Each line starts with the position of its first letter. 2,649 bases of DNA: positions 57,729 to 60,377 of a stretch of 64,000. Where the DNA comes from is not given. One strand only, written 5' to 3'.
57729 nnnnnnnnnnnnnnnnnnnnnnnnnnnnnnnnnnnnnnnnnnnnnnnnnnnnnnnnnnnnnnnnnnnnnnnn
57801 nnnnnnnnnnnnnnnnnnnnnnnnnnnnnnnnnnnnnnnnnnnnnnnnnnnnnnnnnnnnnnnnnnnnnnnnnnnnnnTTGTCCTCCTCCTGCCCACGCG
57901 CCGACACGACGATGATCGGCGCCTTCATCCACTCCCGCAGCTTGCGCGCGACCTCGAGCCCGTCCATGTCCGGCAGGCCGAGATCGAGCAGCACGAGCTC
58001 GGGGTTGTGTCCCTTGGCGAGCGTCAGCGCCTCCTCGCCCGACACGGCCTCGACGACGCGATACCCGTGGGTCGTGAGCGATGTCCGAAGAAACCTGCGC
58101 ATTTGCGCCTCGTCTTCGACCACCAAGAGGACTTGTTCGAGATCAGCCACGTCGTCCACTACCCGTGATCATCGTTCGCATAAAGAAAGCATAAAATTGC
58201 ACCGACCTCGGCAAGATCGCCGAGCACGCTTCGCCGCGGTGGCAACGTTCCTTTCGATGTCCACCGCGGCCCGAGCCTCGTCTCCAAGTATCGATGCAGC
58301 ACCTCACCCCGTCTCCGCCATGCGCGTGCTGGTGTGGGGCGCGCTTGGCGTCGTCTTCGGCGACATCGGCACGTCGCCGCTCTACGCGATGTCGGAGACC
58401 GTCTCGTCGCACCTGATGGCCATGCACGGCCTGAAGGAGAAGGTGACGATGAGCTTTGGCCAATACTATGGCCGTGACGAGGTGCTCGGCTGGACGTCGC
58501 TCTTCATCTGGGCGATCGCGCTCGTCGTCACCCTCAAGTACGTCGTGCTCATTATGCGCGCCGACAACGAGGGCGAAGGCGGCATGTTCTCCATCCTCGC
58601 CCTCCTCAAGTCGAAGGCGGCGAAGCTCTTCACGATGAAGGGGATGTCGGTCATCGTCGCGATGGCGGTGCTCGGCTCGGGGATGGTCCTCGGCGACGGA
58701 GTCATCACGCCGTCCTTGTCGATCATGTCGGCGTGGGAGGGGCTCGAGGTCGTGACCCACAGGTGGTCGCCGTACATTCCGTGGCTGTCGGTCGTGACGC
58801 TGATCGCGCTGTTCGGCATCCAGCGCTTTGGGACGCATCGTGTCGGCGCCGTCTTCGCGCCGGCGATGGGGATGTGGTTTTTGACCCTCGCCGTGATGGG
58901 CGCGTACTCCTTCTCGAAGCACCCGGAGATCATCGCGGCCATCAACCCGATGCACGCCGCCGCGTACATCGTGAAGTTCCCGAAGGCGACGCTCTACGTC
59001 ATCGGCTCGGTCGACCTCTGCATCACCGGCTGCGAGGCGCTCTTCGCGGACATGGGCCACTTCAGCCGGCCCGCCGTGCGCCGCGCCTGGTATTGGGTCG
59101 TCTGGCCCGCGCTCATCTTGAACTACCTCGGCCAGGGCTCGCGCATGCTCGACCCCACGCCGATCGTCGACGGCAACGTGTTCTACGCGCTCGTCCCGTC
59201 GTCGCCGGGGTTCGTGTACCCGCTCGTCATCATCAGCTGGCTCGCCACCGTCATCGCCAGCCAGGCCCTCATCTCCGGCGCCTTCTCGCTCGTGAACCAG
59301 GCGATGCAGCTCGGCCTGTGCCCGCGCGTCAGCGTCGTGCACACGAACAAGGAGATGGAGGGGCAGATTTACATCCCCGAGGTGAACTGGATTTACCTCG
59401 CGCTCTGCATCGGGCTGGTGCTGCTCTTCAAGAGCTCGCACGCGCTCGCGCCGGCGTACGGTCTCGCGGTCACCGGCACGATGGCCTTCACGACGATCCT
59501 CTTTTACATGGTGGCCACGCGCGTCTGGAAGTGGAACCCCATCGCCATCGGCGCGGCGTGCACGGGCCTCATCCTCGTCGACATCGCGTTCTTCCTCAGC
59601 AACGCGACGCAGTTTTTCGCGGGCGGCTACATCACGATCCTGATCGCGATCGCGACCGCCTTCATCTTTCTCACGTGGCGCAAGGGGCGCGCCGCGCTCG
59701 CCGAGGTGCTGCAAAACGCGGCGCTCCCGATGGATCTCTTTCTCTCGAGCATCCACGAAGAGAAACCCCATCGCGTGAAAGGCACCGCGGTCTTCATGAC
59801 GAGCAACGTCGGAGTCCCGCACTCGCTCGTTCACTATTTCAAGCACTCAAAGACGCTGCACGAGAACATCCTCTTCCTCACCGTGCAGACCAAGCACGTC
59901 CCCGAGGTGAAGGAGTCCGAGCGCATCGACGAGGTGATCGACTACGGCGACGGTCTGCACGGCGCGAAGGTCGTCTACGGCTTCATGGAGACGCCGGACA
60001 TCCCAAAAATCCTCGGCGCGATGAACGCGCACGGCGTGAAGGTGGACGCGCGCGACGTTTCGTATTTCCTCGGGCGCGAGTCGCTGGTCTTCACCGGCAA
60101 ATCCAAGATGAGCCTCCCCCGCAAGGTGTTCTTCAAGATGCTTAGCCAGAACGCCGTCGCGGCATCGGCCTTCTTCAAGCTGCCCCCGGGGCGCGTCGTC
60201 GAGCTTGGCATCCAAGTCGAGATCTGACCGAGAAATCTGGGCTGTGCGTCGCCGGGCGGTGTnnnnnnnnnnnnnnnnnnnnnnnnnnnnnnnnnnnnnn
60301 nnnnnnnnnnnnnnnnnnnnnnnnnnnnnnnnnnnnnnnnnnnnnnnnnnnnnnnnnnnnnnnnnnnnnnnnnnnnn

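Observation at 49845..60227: kdpD and kdpE split by a 4.9-kb insert; no kdpFABC; kdpE divergent from kup with an 11-bp-period direct repeat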

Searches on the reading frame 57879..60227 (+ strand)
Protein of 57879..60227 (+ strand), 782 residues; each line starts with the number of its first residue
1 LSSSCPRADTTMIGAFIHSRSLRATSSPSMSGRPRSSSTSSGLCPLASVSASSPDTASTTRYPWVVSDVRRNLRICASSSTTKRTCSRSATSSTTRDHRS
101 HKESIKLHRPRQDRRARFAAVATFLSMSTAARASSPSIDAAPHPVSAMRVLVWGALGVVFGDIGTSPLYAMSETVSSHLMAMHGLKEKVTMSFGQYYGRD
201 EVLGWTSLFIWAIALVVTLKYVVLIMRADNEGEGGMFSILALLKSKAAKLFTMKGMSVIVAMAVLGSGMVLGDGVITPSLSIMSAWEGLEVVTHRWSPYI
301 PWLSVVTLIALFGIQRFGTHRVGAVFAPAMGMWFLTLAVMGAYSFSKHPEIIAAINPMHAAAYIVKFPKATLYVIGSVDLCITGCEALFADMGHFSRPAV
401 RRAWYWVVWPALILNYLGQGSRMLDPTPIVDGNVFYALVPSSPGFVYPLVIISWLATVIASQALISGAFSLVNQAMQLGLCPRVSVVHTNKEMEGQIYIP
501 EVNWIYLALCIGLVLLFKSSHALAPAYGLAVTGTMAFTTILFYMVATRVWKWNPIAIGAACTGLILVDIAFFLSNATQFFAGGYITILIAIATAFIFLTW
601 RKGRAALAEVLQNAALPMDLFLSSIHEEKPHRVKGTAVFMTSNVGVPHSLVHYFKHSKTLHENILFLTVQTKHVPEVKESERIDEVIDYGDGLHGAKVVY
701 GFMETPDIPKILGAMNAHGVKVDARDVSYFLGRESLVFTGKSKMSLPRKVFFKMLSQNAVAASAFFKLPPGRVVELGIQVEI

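Call 3: search_protein_families(library=pfam, proteins=[window:57879-60227:+], max_evalue=0.01)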
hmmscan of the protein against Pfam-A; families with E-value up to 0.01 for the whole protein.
window:57879-60227:+ (782 aa): 2 families
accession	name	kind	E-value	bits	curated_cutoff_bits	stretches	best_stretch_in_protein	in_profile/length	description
PF02705.21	K_trans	-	2.5e-152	508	24.8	1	152-623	2-453/454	K+ potassium transporter integral membrane domain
PF22776.1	K_trans_C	-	4e-38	131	24.8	1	634-782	1-151/151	K+ potassium transporter C-terminal domain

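Call 25: search_protein_families(library=ncbifam, proteins=[window:58257-60227:+], max_evalue=0.01)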
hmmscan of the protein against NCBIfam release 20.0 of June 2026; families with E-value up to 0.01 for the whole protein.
window:58257-60227:+ (656 aa): 2 families
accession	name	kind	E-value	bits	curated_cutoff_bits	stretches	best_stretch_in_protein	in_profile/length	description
NF008015.0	PRK10745.1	equivalog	5.3e-166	553.5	883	1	25-656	12-622/622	low affinity potassium transporter Kup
TIGR00794.1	kup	equivalog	1.3e-139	466.7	539.6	2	128-588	121-583/688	potassium uptake protein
